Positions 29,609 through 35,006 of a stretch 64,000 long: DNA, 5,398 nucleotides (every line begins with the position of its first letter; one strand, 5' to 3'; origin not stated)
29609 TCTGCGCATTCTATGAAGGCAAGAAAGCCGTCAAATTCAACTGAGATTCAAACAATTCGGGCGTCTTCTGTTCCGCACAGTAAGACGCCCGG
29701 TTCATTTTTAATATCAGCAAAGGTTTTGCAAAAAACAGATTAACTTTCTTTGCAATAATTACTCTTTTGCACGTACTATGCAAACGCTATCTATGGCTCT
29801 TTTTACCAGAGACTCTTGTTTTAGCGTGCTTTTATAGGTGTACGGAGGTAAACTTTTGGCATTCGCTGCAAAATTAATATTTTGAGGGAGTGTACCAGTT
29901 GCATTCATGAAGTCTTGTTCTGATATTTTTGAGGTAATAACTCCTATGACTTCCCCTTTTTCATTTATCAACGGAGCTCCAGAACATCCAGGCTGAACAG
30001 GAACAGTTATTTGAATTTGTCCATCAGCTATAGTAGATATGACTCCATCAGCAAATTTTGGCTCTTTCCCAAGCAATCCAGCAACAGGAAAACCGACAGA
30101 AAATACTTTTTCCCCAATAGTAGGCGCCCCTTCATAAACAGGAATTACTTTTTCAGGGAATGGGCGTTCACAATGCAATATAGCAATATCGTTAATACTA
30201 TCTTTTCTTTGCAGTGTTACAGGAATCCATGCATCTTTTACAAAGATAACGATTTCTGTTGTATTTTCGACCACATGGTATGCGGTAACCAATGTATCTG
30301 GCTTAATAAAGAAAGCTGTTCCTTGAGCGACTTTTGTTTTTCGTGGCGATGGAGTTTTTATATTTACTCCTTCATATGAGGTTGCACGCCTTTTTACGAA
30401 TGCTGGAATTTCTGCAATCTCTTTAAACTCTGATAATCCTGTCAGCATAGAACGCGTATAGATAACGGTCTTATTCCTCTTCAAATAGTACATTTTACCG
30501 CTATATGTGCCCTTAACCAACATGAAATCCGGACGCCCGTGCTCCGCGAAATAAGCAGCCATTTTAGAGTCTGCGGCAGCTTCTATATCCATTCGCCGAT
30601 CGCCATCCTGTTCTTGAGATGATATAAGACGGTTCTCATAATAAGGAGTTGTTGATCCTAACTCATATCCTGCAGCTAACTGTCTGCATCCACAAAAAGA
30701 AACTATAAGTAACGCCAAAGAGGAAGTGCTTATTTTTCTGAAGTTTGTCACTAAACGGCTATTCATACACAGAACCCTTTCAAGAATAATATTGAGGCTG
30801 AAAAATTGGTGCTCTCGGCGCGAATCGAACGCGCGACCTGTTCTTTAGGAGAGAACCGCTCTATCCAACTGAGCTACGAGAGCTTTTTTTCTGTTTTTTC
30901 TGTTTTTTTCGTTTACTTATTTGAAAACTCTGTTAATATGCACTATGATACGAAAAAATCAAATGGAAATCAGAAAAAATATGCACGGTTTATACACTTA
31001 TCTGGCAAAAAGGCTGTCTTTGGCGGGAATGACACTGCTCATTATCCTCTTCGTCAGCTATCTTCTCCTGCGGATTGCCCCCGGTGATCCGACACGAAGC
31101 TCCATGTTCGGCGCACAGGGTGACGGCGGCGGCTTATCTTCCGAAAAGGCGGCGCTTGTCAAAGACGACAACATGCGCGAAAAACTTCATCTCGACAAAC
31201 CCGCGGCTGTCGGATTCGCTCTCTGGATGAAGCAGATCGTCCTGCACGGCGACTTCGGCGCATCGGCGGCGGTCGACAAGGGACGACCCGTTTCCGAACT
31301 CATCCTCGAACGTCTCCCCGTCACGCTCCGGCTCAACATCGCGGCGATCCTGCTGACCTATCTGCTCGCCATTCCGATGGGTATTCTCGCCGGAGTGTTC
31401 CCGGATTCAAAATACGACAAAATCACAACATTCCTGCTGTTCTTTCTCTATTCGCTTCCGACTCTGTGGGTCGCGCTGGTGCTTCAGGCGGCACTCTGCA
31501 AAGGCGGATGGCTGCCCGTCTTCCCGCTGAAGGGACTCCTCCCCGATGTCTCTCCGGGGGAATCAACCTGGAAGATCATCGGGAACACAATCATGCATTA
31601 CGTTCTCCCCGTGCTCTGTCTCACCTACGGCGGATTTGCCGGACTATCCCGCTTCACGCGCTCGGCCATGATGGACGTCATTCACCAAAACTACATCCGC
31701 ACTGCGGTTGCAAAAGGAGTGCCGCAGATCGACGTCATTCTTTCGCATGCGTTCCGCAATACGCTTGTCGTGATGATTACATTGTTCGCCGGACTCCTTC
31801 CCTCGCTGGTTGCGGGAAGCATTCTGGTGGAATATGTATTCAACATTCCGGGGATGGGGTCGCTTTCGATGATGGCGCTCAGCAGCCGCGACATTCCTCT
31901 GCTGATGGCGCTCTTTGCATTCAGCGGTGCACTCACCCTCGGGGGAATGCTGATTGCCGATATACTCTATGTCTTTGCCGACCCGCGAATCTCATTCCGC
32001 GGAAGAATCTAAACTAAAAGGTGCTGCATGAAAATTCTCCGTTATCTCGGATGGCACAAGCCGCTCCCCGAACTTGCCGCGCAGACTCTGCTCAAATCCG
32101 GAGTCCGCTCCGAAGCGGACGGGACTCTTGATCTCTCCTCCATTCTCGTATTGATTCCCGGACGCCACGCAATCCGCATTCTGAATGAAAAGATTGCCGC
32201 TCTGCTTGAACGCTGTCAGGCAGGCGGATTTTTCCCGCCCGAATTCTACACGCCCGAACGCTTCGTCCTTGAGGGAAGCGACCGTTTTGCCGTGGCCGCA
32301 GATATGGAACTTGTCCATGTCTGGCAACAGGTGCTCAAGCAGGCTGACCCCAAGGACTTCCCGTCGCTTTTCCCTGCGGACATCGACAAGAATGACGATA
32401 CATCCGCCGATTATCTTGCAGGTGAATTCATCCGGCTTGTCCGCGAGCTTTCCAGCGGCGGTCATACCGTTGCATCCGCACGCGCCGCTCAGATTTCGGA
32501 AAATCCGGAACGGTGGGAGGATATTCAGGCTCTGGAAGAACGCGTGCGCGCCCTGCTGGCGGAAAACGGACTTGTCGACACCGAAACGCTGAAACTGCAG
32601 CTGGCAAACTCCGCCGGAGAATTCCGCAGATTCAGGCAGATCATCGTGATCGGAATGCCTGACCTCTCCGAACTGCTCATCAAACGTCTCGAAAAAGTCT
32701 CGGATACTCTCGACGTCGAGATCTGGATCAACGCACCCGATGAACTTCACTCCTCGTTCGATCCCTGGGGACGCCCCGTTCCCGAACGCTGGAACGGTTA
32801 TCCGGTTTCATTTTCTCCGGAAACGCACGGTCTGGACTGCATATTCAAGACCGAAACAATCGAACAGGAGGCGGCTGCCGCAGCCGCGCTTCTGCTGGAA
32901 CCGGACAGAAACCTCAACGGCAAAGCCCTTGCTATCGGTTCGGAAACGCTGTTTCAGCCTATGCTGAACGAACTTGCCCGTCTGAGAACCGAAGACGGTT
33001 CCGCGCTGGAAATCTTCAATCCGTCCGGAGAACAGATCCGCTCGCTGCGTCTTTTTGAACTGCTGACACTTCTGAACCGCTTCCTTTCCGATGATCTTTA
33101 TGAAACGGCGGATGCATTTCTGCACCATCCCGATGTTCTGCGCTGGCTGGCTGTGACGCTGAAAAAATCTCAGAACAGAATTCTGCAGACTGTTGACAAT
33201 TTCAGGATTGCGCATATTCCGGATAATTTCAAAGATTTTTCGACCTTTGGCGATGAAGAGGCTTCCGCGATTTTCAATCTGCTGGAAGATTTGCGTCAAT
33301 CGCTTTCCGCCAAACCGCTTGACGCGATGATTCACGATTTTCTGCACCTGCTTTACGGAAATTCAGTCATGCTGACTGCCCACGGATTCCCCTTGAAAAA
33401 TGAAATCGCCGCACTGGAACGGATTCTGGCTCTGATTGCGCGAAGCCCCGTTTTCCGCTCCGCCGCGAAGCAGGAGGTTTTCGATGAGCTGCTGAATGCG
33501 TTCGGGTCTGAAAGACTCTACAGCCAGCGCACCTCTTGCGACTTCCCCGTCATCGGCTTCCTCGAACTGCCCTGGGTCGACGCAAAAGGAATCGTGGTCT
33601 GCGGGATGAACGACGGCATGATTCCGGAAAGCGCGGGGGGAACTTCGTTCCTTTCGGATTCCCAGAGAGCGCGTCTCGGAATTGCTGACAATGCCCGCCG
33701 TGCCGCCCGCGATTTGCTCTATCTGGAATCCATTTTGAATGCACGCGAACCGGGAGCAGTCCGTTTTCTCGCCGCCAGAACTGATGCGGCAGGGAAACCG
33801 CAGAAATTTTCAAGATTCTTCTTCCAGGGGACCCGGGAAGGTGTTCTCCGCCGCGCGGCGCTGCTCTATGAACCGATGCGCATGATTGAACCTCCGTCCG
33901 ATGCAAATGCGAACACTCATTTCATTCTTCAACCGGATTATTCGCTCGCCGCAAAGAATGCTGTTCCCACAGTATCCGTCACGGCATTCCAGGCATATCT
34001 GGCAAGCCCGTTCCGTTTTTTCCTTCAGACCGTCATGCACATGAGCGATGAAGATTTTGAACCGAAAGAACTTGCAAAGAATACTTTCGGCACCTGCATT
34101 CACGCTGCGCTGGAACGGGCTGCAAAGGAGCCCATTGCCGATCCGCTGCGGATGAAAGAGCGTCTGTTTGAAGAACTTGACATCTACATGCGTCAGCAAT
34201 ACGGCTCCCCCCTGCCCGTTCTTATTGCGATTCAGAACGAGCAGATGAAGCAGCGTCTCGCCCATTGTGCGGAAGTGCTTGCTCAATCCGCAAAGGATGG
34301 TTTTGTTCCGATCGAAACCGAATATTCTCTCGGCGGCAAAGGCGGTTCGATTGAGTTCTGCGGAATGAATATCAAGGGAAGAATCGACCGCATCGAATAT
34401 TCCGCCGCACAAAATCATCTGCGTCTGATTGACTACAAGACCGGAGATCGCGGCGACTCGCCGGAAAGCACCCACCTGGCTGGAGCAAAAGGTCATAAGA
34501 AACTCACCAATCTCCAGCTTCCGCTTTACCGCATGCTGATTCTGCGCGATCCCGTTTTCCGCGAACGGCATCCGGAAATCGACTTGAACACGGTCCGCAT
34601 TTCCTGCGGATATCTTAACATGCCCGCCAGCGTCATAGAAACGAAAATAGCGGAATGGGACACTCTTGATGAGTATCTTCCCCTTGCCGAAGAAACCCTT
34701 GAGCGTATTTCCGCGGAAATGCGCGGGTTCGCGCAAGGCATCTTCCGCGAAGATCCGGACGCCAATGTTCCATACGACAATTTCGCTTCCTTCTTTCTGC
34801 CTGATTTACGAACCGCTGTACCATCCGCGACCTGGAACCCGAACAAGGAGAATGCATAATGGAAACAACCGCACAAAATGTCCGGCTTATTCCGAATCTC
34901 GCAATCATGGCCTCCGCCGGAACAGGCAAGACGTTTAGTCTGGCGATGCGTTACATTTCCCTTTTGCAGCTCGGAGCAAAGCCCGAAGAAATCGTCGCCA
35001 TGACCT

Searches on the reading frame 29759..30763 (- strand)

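Call 38: search_protein_families(library=pfam, proteins=[window:29759-30763:-], max_evalue=0.001)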
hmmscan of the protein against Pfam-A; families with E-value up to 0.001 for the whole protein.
window:29759-30763:- (334 aa): 2 families
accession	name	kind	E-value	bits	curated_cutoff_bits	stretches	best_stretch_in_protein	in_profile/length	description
PF13365.12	Trypsin_2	-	2.5e-20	74.1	27.6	1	148-275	1-144/144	Trypsin-like peptidase domain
PF00089.32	Trypsin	-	1.1e-07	32.3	20.6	1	148-279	27-198/220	Trypsin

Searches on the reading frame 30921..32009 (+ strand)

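Call 38: search_protein_families(library=pfam, proteins=[window:30921-32009:+], max_evalue=0.001)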
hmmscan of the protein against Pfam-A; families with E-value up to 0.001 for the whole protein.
window:30921-32009:+ (363 aa): 2 families
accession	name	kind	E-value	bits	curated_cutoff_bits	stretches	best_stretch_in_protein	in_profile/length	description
PF00528.27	BPD_transp_1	-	2.3e-33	115.9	26.4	1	150-358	1-183/184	Binding-protein-dependent transport system inner membrane component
PF19300.4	BPD_transp_1_N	-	4.9e-06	27.2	23.8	1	26-138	3-113/114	Binding-prot-dependent transport system membrane comp, N-term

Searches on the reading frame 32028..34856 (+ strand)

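Call 38: search_protein_families(library=pfam, proteins=[window:32028-34856:+], max_evalue=0.001)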
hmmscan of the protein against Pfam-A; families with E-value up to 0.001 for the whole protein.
window:32028-34856:+ (943 aa): 1 family
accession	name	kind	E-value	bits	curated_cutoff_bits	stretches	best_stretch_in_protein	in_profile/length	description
PF12705.13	PDDEXK_1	-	2.7e-29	103.3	22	1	648-897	1-227/247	PD-(D/E)XK nuclease superfamily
